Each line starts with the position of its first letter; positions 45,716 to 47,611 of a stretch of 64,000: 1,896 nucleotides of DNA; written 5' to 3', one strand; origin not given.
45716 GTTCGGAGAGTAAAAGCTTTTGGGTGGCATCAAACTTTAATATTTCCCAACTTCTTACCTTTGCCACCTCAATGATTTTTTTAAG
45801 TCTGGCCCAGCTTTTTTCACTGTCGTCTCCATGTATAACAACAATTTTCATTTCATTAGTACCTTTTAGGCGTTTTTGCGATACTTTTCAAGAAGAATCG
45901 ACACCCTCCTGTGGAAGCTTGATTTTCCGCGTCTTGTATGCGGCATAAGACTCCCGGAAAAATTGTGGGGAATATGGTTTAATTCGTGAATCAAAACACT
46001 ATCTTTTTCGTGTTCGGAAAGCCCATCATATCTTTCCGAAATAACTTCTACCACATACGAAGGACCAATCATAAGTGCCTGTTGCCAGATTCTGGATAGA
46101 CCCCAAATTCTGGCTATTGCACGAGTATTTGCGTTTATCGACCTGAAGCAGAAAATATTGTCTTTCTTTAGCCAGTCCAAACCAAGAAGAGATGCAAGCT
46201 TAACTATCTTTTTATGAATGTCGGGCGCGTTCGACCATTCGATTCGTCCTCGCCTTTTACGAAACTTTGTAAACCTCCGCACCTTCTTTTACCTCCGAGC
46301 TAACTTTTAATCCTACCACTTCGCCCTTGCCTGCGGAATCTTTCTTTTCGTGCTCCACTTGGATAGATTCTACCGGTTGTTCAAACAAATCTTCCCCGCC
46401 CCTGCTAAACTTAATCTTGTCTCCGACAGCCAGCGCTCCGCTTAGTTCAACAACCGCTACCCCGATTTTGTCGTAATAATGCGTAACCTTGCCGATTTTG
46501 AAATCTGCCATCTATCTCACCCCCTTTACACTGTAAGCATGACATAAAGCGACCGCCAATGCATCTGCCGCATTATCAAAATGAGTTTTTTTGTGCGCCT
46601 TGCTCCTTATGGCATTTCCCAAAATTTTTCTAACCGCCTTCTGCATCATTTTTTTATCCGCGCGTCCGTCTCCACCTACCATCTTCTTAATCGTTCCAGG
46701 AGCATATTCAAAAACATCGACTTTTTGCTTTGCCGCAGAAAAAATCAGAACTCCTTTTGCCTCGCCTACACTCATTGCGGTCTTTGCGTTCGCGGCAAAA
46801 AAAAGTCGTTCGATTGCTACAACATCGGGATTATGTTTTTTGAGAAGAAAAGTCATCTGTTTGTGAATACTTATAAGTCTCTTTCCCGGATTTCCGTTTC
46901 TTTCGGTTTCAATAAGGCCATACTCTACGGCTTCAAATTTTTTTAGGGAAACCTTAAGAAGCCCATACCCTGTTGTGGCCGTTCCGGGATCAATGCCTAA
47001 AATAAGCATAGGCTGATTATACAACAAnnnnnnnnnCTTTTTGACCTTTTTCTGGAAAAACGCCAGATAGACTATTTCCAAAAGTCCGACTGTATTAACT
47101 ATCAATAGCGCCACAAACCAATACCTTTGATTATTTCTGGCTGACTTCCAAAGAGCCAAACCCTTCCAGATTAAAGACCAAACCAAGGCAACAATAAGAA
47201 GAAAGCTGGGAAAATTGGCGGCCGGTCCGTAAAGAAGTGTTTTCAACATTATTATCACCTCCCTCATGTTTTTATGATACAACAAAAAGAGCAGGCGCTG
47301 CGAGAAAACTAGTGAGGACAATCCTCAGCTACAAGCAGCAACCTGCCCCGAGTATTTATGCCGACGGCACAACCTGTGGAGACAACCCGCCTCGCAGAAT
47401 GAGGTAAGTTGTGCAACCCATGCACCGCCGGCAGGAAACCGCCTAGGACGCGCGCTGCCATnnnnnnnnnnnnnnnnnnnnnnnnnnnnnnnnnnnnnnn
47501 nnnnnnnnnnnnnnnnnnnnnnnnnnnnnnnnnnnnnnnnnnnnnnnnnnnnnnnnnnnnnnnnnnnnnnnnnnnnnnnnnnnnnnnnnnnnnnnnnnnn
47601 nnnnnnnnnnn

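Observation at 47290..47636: ~345-nt GC-rich block: an atypical 87-nt tRNA-like gene followed by ~250 nt of highly structured RNA-like sequence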

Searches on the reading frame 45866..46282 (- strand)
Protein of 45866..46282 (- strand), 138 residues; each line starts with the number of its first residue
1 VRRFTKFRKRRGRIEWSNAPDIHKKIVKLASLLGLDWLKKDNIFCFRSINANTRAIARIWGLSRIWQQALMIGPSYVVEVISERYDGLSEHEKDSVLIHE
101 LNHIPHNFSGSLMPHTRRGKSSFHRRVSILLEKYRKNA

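Call 12: search_protein_families(library=pfam, proteins=[window:45866-46282:-], max_evalue=0.01)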
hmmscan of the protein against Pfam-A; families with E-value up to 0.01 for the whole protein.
window:45866-46282:- (138 aa): 1 family
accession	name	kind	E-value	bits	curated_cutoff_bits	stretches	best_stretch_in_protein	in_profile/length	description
PF18894.6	PhageMetallopep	-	9.7e-19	68.2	23.7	1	15-115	2-110/134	Putative phage metallopeptidase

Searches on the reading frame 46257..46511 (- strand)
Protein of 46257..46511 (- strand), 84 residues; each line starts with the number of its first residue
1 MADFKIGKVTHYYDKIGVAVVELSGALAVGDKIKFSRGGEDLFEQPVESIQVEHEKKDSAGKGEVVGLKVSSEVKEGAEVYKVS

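Call 12: search_protein_families(library=pfam, proteins=[window:46257-46511:-], max_evalue=0.01)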
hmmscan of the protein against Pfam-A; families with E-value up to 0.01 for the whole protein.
window:46257-46511:- (84 aa): 2 families
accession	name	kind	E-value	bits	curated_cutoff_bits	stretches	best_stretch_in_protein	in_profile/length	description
PF03144.31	GTP_EFTU_D2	-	0.00017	22.4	30.3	1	23-71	9-59/73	Elongation factor Tu domain 2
PF16325.11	Peptidase_U32_C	-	0.00027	21.5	28.2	1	6-77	6-79/83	Peptidase family U32 C-terminal domain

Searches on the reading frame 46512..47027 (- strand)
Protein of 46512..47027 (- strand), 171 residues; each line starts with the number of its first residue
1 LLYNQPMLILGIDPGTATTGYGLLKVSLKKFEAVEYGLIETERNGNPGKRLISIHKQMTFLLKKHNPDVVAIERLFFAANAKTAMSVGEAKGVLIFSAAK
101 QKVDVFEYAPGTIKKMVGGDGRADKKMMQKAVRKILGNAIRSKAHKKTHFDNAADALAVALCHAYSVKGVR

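Call 12: search_protein_families(library=pfam, proteins=[window:46512-47027:-], max_evalue=0.01)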
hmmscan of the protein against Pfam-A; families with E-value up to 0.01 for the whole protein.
window:46512-47027:- (171 aa): 1 family
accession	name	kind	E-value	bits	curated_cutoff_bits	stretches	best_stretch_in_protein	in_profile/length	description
PF02075.23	RuvC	-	1.2e-39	136.1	22.2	1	9-163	1-148/148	Crossover junction endodeoxyribonuclease RuvC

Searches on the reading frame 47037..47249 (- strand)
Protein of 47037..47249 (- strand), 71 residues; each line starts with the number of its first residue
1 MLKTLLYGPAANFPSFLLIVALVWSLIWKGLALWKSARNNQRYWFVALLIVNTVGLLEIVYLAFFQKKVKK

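Call 11: find_encoding_contigs(protein=window:47037-47249:-, flank=3000, max_places=10)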
Protein seq(71 aa) (71 aa): 2 contigs read that carry it; 1 place shown.
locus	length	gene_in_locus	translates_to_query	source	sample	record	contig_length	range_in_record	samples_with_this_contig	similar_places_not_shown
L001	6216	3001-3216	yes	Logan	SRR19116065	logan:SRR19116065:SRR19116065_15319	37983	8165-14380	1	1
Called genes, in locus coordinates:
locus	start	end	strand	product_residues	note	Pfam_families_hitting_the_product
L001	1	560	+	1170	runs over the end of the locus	PF02811:PHP, PF07733:DNA_pol3_alpha, PF17657:DNA_pol3_finger, PF14579:HHH_6, PF01336:tRNA_anti-codon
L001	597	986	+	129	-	PF01245:Ribosomal_L19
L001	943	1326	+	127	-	PF08378:NERD (weak), PF02021:UPF0102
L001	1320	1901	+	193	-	PF00753:Lactamase_B, PF19583:ODP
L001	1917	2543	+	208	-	PF13624:SurA_N_3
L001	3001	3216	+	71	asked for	PF18893:DUF5652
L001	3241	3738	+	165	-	PF02075:RuvC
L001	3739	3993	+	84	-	-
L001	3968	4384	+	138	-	PF18894:PhageMetallopep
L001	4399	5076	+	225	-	PF21694:DNA_pol3_delta_C (weak)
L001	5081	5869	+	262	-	PF05116:S6PP, PF08282:Hydrolase_3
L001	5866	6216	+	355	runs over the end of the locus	PF01380:SIS (faint), PF10432:bact-PGI_C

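Call 12: search_protein_families(library=pfam, proteins=[window:47037-47249:-], max_evalue=0.01)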
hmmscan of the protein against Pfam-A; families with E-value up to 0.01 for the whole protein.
seq(71 aa): 1 family
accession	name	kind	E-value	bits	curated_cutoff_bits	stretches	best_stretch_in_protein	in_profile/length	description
PF18893.5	DUF5652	-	7.7e-25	86.8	23.4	1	15-70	13-68/71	Family of unknown function (DUF5652)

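Call 25: find_homologous_proteins(query=window:47037-47249:-, max_evalue=1e-8)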
Query seq(71 aa) (71 aa): 144 proteins with E <= 1e-8 among 145 candidates; the best 120 are listed.
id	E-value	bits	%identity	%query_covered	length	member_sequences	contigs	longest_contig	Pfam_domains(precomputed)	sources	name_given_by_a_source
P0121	5.6e-38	145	100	100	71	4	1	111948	PF18893.7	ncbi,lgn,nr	ncbi:DUF5652 family protein [Patescibacteria group bacterium]|nr:DUF5652 family protein [Patescibact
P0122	6.8e-29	117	76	100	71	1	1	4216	PF18893.7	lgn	-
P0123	1.6e-27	112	76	94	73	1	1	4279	PF18893.7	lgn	-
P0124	2.1e-26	109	71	99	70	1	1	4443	PF18893.7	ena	-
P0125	3.9e-26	108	72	100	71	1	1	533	PF18893.7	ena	-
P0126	4.2e-26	108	69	100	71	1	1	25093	PF18893.7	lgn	-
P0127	5.2e-26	107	71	99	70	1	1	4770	PF18893.7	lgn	-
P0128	1.1e-24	103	71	99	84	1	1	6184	PF18893.7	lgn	-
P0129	2.9e-24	102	69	99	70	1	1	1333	PF18893.7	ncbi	-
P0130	3.0e-24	102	69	99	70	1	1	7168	PF18893.7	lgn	-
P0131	4.0e-24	102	69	99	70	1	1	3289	PF18893.7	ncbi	-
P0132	1.4e-21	93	72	82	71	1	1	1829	PF18893.7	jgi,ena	-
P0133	2.2e-21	93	72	82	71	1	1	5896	PF18893.7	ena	-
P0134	4.2e-21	92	58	96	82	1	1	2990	PF18893.7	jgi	-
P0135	1.4e-19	87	75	80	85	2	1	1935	PF18893.7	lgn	-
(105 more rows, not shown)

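Call 27: find_encoding_contigs(protein=P0122, flank=3000, max_places=2)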
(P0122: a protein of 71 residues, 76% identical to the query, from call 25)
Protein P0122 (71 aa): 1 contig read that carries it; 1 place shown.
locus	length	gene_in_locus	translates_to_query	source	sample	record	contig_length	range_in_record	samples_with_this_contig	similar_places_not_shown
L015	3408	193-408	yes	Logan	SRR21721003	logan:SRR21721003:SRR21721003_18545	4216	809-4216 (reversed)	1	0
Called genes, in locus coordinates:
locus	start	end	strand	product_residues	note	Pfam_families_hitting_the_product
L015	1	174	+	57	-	?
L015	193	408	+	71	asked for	PF18893:DUF5652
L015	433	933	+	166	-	PF02075:RuvC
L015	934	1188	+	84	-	PF03144:GTP_EFTU_D2 (weak)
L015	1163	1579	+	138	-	PF18894:PhageMetallopep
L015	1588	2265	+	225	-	PF21694:DNA_pol3_delta_C (weak)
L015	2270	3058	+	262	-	PF05116:S6PP (weak), PF08282:Hydrolase_3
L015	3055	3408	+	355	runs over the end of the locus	PF10432:bact-PGI_C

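Call 28: find_encoding_contigs(protein=P0126, flank=3000, max_places=2)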
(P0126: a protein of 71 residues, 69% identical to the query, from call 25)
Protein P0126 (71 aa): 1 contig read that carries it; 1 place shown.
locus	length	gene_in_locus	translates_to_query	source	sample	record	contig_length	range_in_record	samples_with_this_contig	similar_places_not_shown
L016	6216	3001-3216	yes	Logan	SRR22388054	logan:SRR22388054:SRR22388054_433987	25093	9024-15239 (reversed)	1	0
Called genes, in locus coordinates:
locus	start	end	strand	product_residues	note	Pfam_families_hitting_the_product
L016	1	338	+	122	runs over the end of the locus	PF02021:UPF0102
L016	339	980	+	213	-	PF00753:Lactamase_B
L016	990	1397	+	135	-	-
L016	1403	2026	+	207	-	PF00081:Sod_Fe_N, PF02777:Sod_Fe_C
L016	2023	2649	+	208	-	PF13624:SurA_N_3 (faint)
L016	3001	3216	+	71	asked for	PF18893:DUF5652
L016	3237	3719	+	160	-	PF02075:RuvC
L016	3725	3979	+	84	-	-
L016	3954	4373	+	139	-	PF18894:PhageMetallopep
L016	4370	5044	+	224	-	PF21694:DNA_pol3_delta_C (weak)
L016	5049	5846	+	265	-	PF05116:S6PP, PF08282:Hydrolase_3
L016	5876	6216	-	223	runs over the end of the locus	PF01797:Y1_Tnp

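Call 29: find_encoding_contigs(protein=P0130, flank=3000, max_places=2)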
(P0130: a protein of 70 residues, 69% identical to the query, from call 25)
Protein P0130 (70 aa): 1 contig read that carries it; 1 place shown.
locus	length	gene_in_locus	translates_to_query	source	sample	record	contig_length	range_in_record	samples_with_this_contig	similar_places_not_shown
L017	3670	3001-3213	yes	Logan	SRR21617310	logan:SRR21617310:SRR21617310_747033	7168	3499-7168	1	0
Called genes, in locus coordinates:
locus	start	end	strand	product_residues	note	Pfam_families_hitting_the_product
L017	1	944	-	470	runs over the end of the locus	PF02366:PMT, PF13231:PMT_2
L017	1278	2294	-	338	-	-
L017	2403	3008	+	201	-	PF00081:Sod_Fe_N, PF02777:Sod_Fe_C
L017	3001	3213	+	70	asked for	PF18893:DUF5652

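Call 33: find_encoding_contigs(protein=P0123, flank=3000, max_places=2)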
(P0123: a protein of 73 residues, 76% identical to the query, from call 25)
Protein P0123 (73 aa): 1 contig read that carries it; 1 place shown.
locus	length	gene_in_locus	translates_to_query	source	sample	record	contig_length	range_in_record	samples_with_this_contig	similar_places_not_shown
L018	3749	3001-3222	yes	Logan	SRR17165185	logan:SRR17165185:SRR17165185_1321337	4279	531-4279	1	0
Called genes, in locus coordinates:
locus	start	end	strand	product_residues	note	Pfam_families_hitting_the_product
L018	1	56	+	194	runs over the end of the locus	?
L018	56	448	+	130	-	PF06262:Zincin_1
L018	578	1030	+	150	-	-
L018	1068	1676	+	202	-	PF00081:Sod_Fe_N, PF02777:Sod_Fe_C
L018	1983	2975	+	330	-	PF01026:TatD_DNase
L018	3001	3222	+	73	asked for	PF18893:DUF5652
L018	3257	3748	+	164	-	?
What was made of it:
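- In L017 DUF5652 follows the upstream gene directly with no such unit; in L018 it follows TatD, with only tRNA-like elements further upstream (calls 29, 33).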

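Call 34: find_encoding_contigs(protein=P0124, flank=3000, max_places=2)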
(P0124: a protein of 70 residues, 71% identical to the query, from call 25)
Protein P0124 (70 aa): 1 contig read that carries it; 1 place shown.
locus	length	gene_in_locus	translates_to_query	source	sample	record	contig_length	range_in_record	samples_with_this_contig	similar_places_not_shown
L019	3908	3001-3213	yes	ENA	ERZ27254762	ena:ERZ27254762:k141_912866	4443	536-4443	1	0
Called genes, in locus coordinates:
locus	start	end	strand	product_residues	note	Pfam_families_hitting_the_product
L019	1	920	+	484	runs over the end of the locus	?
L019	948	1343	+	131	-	PF01245:Ribosomal_L19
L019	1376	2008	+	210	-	PF00753:Lactamase_B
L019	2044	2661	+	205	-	PF13624:SurA_N_3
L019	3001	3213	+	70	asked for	PF18893:DUF5652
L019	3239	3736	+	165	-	PF02075:RuvC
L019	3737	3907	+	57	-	?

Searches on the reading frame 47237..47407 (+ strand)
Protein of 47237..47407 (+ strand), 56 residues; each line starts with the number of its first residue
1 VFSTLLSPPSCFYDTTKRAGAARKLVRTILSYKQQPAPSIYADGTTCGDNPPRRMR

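Call 68: search_protein_families(library=pfam, proteins=[window:47237-47407:+], max_evalue=1)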
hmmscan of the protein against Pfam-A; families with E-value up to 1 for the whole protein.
window:47237-47407:+ (56 aa): 0 families

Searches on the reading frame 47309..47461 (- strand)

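Call 68: search_protein_families(library=pfam, proteins=[window:47309-47461:-], max_evalue=1)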
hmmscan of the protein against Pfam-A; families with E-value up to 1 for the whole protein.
window:47309-47461:- (50 aa): 1 family
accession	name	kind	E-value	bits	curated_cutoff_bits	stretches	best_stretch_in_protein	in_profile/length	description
PF02237.23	BPL_C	-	0.024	15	21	1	25-47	13-34/48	Biotin protein ligase C terminal domain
